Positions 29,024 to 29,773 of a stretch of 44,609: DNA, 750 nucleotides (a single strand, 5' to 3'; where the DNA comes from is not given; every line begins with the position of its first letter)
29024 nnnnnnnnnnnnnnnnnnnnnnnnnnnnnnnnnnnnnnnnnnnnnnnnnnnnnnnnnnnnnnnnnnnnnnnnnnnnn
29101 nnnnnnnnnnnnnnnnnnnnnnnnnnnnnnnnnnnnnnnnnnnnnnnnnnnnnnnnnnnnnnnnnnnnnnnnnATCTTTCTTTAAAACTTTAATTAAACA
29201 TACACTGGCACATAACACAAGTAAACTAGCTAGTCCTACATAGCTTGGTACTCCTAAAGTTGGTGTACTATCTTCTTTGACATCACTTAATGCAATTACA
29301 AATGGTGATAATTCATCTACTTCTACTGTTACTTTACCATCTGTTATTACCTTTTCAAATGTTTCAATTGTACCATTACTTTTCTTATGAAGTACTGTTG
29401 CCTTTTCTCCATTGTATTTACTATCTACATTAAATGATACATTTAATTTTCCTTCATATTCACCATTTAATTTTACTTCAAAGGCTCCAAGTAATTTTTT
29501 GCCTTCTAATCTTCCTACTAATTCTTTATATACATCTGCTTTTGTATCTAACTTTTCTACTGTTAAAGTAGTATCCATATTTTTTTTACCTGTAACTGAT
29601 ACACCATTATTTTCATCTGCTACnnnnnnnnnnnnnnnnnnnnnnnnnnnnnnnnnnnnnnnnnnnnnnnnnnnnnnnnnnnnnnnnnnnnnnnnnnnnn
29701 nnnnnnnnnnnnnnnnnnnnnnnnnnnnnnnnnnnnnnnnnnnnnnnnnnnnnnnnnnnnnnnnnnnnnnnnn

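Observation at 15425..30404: A 15-kb, 16-gene, single-orientation 'surface proteome' block bracketed by a G-tract promoter and a strong terminator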

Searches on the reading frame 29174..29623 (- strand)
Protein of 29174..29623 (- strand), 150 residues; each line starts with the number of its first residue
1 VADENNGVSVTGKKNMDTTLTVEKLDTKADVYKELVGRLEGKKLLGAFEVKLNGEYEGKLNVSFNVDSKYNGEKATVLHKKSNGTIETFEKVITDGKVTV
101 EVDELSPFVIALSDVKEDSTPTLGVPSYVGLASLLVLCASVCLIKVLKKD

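Call 35: search_protein_representatives(protein=window:29174-29623:-)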
Query: 150 residues. Proteins with E-value up to 0.001 (for the whole library): 713; up to 1e-10: 232; up to 1e-30: 7. The best 150 are listed.
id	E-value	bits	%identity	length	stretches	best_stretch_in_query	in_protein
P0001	4.5e-80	282.5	92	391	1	1-150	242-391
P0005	1.2e-76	271.4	91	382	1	3-150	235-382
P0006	3.4e-75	266.7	88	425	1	2-150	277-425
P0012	5.2e-71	253.2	85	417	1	2-150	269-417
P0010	3.2e-69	247.4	80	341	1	1-150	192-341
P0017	1.1e-38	148.5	52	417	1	2-150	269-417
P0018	3.7e-33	130.6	46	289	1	3-149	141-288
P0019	6.9e-27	110.3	52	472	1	3-124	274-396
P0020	2.0e-26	108.8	40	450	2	1-126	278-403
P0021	1.9e-25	105.6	45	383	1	2-120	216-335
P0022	1.1e-23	99.9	47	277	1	3-124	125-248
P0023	1.4e-22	96.3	46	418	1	3-120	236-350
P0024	5.4e-22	94.4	50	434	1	8-122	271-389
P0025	8.0e-22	93.9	39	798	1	11-148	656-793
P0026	1.7e-21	92.8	41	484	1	7-117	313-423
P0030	1.2e-19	86.9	42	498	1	2-114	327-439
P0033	1.7e-18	83.1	46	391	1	19-121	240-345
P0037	7.1e-18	81.1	39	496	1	2-143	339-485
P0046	1.5e-17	80.1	37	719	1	3-144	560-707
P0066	2.8e-16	75.9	36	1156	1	3-139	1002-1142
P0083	2.0e-15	73.2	32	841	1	3-143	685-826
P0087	2.3e-15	72.9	35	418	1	6-144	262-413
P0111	2.1e-14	69.8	37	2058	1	6-123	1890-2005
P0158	8.6e-13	64.6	42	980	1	3-140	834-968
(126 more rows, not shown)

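Call 44: search_protein_families(library=pfam, proteins=[P0019, P0025, P0030, P0037, P0046, P0066, P0083, P0087, P0158, P0033], max_evalue=0.01)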
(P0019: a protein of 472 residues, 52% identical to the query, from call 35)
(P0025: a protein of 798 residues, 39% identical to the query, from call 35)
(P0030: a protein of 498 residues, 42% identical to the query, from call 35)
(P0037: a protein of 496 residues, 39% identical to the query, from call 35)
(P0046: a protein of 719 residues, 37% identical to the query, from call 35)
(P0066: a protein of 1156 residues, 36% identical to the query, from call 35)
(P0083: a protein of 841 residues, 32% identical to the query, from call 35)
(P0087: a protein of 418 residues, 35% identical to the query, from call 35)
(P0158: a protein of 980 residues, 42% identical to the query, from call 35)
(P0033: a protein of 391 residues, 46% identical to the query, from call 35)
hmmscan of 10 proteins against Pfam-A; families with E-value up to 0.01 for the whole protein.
P0019 (472 aa): 1 family
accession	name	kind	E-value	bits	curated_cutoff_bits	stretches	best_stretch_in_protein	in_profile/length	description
PF05887.16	Trypan_PARP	-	0.0078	16.6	100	0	397-462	58-130/134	Procyclic acidic repetitive protein (PARP)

P0025 (798 aa): 1 family
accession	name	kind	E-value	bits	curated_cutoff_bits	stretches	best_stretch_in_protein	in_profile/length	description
PF01832.25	Glucosaminidase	-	6.9e-17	62.7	30.2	1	322-433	3-118/123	Mannosyl-glycoprotein endo-beta-N-acetylglucosaminidase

P0030 (498 aa): 3 families
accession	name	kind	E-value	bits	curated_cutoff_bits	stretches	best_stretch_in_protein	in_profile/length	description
PF13306.12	LRR_5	-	4.8e-47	159.5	27.7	2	184-285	2-101/127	BspA type Leucine rich repeat region (6 copies)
PF13855.12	LRR_8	-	2e-05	24.7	27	0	206-250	14-59/61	Leucine rich repeat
PF13273.12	DUF4064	-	0.0024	18.5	32.1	1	437-497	29-85/102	Protein of unknown function (DUF4064)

P0037 (496 aa): 2 families
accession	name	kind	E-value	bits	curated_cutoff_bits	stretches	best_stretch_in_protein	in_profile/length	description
PF13243.12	SQHop_cyclase_C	-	0.00049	19.7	26.1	1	174-240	54-119/319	Squalene-hopene cyclase C-terminal domain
PF00432.27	Prenyltrans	-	0.0064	16.4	26.5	0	132-233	77-169/304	Prenyltransferase alpha-alpha toroid domain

P0046 (719 aa): 2 families
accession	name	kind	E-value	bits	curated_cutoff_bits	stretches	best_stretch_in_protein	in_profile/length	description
PF09479.16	Flg_new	-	5.6e-15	55.7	27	1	324-392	2-65/65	Listeria-Bacteroides repeat domain (List_Bact_rpt)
PF18998.6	Flg_new_2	-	3.7e-11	43.3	23.6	1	480-550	4-70/73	Divergent InlB B-repeat domain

P0066 (1156 aa): 7 families
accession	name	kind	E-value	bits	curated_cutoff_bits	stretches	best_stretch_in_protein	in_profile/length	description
PF25390.1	WD40_RLD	-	2.2e-65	221.8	150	2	109-260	195-346/363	RCC1-like domain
PF00415.24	RCC1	-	1.9e-47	160.1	21.7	5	179-227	1-49/50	Regulator of chromosome condensation (RCC1) repeat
PF13540.12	RCC1_2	-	5e-46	153.8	22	6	163-192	1-30/30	Regulator of chromosome condensation (RCC1) repeat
PF16640.11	Big_3_5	-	2.7e-10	41.1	35.5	1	499-585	1-87/88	Bacterial Ig-like domain (group 3)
PF25384.1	Alsin_RLD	-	4.4e-08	33.3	100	0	233-297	245-308/405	Alsin RCC1-like domain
PF02368.24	Big_2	-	7.1e-07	29.5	22.8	1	617-656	31-70/79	Bacterial Ig-like domain (group 2)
PF22359.2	Big-like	-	0.0016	19.1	27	1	621-657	2-38/48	Bacterial Ig-like domain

P0083 (841 aa): 2 families
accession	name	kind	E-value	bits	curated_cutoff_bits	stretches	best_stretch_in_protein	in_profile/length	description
PF01832.25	Glucosaminidase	-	4.6e-16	60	30.2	1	272-385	3-120/123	Mannosyl-glycoprotein endo-beta-N-acetylglucosaminidase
PF13388.11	DUF4106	-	0.0015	18.3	27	1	601-662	199-258/431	Protein of unknown function (DUF4106)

P0087 (418 aa): 2 families
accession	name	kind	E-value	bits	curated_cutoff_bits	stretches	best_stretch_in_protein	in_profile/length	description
PF13306.12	LRR_5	-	2.2e-54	183.2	27.7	2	127-231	8-109/127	BspA type Leucine rich repeat region (6 copies)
PF13855.12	LRR_8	-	8.9e-08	32.2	27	0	120-162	13-56/61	Leucine rich repeat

P0158 (980 aa): 1 family
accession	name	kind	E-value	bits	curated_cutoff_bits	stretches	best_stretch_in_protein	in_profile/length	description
PF03442.20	CBM_X2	-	3.5e-26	91.5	28.9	1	726-808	2-83/83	Carbohydrate binding domain X2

P0033 (391 aa): 0 families

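Call 72: search_protein_families(library=pfam, proteins=[window:29174-29623:-], max_evalue=10)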
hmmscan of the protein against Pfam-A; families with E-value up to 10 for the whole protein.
window:29174-29623:- (150 aa): 2 families
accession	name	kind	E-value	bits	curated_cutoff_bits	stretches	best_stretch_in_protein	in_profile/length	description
PF08956.15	DUF1869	-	0.014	15.7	21.3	1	1-37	9-43/59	Domain of unknown function (DUF1869)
PF05321.16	HHA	-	0.05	14.3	25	1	85-109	8-32/57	Haemolysin expression modulating protein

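Call 75: predict_structure(alignment_id=A2)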
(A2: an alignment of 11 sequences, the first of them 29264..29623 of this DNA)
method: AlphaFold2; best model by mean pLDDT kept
length: 120 residues; sequences in the alignment: 11
mean_pLDDT: 88.8   pTM: 0.81
mean pLDDT of the five models: 88.8, 88.0, 87.1, 86.0, 83.4
residues with pLDDT >= 90: 82; 70-90: 32; 50-70: 1; < 50: 5
segments of 3 or more residues with pLDDT < 50: 116-120
pLDDT, mean of each block of 10 residues (from residue 1): 86 84 92 91 92 88 94 95 94 96 94 60
secondary structure, 60 per line:
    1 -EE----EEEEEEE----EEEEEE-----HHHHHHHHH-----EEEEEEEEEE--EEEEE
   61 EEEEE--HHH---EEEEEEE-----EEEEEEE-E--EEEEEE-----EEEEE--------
elements in order: E8-14 E19-24 H30-38 E44-53 E56-65 E74-80 E86-92 E97-102 E108-112

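Call 77: fold_search(model_id=the predicted structure, library=pdb)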
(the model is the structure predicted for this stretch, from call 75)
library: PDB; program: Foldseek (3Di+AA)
matches with E <= 10: 971; with E <= 0.001: 0
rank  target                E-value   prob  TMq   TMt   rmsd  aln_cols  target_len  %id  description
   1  8k42_C                1.1e-02  0.84  0.32  0.16  11.7       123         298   15  Structure of full Banna virus (released 2024-03-27)
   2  8k42_O                1.1e-02  0.60  0.27  0.14  13.7       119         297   14  Structure of full Banna virus (released 2024-03-27)
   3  8k4a_G                1.5e-02  0.77  0.31  0.16  11.7       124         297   14  Structure of Banna virus core (released 2024-03-27)
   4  2v72                  1.8e-02  0.57  0.28  0.26  13.9       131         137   14  The structure of the family 32 CBM from C. perfringens NanJ in complex with galactose (released 2007-08-21)
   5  8k42_H                2.0e-02  0.41  0.26  0.14  13.7       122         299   14  Structure of full Banna virus (released 2024-03-27)
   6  5a57                  2.2e-02  0.84  0.33  0.05  15.6       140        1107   15  The structure of GH101 from Streptococcus pneumoniae TIGR4 in complex with PUGT (released 2015-09-02)
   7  5a56_A                2.3e-02  0.82  0.33  0.05  15.6       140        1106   15  The structure of GH101 from Streptococcus pneumoniae TIGR4 in complex with 1-O-methyl-T-antigen (released 2015-09-02)
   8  3s7i_A                2.3e-02  0.25  0.21  0.10  15.5       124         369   10  Crystal structure of Ara h 1 (released 2011-09-21)
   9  5a58_A                2.6e-02  0.72  0.33  0.05  14.9       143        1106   17  The structure of GH101 D764N mutant from Streptococcus pneumoniae TIGR4 in complex with serinyl T-antigen (released 2015-09-02)
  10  5a55                  2.7e-02  0.75  0.33  0.05  14.8       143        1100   17  The native structure of GH101 from Streptococcus pneumoniae TIGR4 (released 2015-09-02)
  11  7u1j_C                2.7e-02  0.28  0.22  0.10  14.7       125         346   14  Crystal structure of Pisum sativum convicilin (released 2022-03-30)
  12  8k4a_H                2.9e-02  0.66  0.32  0.16  11.7       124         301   14  Structure of Banna virus core (released 2024-03-27)
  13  3smh_C                2.9e-02  0.33  0.23  0.10  15.0       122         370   11  Crystal structure of major peanut allergen Ara h 1 (released 2012-02-15)
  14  6m3p_E                3.8e-02  0.98  0.49  0.17   6.7       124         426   10  Crystal structure of AnkG/beta2-spectrin complex (released 2020-05-13)
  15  5a59_A                3.8e-02  0.75  0.33  0.05  14.0       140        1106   15  The structure of GH101 E796Q mutant from Streptococcus pneumoniae TIGR4 in complex with T-antigen (released 2015-09-02)
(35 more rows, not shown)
